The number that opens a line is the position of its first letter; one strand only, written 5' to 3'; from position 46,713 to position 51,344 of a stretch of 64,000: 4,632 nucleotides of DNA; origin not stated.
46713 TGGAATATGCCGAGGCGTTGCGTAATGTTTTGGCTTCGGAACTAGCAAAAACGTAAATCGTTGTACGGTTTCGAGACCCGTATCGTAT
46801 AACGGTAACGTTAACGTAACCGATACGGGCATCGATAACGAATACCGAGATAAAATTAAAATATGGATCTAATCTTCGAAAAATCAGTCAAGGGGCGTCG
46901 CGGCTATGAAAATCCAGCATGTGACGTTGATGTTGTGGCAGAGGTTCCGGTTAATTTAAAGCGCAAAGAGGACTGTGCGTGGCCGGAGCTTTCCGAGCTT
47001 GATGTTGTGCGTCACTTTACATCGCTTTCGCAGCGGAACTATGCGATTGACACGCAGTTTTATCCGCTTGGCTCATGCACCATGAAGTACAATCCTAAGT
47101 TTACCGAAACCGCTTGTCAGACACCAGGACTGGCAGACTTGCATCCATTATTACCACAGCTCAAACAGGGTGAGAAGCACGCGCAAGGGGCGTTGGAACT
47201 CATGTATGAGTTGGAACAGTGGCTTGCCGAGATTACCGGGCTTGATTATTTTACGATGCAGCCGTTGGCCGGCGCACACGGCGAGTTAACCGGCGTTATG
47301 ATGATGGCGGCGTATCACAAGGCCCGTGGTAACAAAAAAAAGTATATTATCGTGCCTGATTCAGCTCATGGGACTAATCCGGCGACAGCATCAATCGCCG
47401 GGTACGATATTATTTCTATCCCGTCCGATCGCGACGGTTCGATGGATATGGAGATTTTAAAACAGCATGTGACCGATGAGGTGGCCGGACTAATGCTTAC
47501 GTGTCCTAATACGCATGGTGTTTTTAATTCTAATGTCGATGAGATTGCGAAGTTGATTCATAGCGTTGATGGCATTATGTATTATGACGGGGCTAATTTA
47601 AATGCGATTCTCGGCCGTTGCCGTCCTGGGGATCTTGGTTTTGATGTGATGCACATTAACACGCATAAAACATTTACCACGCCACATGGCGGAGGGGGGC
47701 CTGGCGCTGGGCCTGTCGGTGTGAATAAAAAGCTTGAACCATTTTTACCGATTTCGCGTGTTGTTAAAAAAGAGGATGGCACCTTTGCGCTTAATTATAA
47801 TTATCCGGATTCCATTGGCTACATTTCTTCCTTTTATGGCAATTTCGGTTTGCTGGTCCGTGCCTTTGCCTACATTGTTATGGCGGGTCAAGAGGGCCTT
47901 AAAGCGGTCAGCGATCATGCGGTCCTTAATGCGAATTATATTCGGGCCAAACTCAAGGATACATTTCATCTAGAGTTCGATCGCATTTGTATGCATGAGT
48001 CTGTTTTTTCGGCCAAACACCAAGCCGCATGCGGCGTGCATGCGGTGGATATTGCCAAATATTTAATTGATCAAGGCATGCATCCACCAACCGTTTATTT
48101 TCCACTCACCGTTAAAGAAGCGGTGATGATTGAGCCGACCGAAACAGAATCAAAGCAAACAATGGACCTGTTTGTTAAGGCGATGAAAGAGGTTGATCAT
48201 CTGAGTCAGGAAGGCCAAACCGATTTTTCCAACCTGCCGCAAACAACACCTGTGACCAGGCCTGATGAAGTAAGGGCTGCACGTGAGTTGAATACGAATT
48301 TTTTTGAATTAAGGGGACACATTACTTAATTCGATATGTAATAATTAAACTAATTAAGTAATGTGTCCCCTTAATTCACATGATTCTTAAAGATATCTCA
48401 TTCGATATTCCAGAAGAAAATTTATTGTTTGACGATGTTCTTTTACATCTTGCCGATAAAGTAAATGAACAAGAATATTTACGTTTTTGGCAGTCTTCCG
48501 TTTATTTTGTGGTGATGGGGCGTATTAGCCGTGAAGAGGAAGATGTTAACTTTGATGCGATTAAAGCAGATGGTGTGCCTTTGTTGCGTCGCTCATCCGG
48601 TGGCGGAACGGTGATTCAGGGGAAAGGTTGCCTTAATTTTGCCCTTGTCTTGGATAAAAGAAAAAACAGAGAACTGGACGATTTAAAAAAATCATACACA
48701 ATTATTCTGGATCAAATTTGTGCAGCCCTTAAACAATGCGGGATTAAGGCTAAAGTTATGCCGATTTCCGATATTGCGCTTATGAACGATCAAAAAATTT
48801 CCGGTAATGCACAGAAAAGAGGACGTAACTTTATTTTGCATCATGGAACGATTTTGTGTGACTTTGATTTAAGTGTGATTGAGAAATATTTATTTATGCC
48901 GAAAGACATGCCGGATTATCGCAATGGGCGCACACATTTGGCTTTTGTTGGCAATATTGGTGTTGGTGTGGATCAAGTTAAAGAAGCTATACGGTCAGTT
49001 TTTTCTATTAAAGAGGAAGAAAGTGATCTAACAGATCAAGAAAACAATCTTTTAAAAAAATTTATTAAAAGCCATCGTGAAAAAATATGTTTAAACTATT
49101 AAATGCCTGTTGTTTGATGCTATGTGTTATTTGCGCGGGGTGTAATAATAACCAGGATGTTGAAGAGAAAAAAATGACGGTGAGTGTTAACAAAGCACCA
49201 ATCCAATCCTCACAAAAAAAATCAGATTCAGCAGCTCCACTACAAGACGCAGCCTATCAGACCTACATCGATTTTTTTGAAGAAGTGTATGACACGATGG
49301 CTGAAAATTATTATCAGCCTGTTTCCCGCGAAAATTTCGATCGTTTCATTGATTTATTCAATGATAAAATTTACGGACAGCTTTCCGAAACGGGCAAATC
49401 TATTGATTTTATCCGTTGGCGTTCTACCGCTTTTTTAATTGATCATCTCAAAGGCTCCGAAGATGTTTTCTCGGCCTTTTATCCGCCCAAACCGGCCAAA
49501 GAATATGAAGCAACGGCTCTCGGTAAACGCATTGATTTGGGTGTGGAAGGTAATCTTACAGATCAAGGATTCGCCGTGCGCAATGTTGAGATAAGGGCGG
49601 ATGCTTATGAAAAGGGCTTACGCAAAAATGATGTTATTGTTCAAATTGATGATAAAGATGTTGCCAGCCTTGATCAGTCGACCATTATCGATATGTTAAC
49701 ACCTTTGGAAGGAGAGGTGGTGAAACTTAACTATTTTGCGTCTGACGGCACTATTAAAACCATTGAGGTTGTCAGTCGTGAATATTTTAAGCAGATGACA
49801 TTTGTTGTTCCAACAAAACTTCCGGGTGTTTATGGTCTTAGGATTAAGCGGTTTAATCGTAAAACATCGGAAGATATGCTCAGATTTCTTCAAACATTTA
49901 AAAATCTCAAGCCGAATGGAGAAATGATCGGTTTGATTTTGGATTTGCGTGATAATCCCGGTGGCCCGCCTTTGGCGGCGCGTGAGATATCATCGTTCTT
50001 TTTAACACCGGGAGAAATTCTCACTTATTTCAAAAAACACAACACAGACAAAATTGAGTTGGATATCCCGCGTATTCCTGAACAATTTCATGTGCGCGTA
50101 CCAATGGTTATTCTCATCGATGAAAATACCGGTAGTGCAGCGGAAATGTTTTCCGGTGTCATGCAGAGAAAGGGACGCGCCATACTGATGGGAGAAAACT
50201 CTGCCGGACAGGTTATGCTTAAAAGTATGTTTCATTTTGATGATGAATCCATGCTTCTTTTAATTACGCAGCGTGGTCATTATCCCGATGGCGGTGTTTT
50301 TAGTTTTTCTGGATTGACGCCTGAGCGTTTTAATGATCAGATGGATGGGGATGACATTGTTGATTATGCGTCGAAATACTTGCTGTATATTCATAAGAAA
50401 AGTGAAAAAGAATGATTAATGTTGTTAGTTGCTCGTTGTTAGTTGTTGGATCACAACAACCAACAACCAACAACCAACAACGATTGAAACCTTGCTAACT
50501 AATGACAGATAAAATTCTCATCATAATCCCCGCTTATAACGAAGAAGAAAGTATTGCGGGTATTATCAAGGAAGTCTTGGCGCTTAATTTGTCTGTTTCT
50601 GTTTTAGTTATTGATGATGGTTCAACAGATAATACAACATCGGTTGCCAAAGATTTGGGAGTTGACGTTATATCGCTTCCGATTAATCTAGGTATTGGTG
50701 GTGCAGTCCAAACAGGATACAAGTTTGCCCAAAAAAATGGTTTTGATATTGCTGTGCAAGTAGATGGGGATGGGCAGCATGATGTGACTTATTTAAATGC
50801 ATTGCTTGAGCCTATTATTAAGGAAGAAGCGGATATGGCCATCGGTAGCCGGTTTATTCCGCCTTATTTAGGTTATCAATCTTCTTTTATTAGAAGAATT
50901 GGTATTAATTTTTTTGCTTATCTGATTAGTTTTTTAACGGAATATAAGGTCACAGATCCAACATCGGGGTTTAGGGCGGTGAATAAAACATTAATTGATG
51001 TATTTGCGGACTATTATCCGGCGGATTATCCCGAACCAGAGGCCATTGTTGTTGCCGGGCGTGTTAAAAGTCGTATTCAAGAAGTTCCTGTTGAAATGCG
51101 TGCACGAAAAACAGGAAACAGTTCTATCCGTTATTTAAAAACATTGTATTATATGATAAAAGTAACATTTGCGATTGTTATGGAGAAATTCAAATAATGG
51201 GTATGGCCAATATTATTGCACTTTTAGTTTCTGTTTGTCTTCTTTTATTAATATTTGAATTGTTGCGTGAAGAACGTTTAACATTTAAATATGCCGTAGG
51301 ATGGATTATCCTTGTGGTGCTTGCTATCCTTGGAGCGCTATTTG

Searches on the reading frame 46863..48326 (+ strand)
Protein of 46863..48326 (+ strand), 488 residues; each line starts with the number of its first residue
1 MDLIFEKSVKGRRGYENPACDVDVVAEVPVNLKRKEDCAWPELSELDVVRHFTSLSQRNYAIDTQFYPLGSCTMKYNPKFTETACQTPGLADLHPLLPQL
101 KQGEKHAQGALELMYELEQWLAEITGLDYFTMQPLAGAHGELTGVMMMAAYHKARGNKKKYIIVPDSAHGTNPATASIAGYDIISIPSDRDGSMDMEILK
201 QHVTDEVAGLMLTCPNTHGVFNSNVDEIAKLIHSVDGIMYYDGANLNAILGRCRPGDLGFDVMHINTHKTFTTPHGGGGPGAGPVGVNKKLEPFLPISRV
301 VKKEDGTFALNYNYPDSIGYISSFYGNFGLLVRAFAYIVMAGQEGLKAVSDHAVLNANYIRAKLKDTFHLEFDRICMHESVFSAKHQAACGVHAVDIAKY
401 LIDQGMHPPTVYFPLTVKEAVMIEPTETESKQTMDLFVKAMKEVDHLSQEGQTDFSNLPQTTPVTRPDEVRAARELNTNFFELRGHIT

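Call 63: search_protein_families(library=pfam, proteins=[window:46863-48326:+], max_evalue=0.001)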
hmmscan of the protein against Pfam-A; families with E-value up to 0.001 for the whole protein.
window:46863-48326:+ (488 aa): 3 families
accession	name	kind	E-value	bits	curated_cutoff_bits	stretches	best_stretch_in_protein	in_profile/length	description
PF21478.3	GcvP2_C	-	2.4e-23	82.8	27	1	350-446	2-100/122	Glycine dehydrogenase, C-terminal domain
PF02347.22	GDC-P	-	5.6e-14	52.3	26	1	26-296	29-284/429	Glycine cleavage system P-protein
PF00266.25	Aminotran_5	-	1.9e-07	30.8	21.5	1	154-278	84-209/371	Aminotransferase class-V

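Call 78: search_solved_structures(query=window:46863-48326:+, max_evalue=1e-20, show_alignments=1)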
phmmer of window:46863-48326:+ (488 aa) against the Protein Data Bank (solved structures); distinct sequences matched with E-value up to 1e-20: 5.
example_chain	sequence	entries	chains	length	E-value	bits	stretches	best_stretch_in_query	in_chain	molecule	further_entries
1wyt_B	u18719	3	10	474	6.7e-145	486.8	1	3-482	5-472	glycine dehydrogenase subunit 2 (P-protein)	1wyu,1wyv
9uz6_A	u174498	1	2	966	4.5e-92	312.6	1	44-444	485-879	Glycine dehydrogenase (decarboxylating)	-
4lgl_A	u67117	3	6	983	1.7e-90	307.4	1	43-446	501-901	Glycine dehydrogenase [decarboxylating]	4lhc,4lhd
6i33_A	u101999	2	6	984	3.1e-90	306.5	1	44-444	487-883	Glycine dehydrogenase (decarboxylating), mitochondrial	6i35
6i34_A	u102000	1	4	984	5.7e-90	305.7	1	44-444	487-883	Neanderthal Glycine decarboxylase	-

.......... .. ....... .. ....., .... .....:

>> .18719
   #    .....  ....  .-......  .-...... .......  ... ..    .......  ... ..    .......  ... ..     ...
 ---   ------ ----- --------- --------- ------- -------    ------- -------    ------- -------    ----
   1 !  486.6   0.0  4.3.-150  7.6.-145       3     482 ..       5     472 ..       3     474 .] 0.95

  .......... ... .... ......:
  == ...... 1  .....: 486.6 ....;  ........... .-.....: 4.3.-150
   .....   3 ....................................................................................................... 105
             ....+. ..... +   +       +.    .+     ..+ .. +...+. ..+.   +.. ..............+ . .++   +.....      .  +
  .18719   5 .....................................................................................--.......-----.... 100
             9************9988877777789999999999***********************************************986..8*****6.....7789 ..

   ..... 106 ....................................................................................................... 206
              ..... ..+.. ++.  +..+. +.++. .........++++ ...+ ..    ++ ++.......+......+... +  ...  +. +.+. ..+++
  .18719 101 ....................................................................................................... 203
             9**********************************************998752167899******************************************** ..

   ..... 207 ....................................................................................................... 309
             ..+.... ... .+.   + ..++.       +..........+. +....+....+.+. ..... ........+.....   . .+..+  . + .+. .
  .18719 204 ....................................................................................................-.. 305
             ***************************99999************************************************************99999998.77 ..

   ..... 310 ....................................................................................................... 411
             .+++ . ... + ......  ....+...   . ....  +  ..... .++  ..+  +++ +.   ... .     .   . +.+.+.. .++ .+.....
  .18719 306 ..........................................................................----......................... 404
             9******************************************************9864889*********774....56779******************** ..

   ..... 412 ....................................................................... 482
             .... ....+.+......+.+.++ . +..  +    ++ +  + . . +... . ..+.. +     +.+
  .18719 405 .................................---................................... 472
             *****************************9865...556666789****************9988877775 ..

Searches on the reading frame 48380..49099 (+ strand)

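Call 63: search_protein_families(library=pfam, proteins=[window:48380-49099:+], max_evalue=0.001)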
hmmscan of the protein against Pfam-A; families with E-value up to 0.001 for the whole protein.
window:48380-49099:+ (240 aa): 2 families
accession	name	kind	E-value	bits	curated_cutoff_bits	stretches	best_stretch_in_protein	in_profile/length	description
PF21948.1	LplA-B_cat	-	2e-38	132.8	27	1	11-208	2-199/200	Lipoyl protein ligase A/B catalytic domain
PF03099.24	BPL_LplA_LipB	-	1.3e-10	41.7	21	1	52-163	12-133/133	Biotin/lipoate A/B protein ligase family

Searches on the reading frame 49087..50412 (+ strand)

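Call 63: search_protein_families(library=pfam, proteins=[window:49087-50412:+], max_evalue=0.001)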
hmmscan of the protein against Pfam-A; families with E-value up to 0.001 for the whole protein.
window:49087-50412:+ (442 aa): 3 families
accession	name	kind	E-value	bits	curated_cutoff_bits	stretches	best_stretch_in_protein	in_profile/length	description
PF03572.23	Peptidase_S41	-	3.4e-30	105.3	24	1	251-412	5-161/165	Peptidase family S41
PF00595.29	PDZ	-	4.6e-06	27.3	23.2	1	145-215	12-79/81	PDZ domain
PF13180.12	PDZ_2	-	3.7e-05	24.4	27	1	150-216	2-67/80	PDZ domain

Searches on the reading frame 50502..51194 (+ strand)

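Call 63: search_protein_families(library=pfam, proteins=[window:50502-51194:+], max_evalue=0.001)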
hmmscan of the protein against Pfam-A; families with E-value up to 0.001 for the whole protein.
window:50502-51194:+ (231 aa): 2 families
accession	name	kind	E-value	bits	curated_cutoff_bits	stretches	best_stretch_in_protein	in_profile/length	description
PF00535.33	Glycos_transf_2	-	4.6e-25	88.9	23.3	1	7-165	2-164/168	Glycosyl transferase family 2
PF13641.12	Glyco_tranf_2_3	-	7.3e-05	23.3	27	1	5-105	3-111/230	Glycosyltransferase like family 2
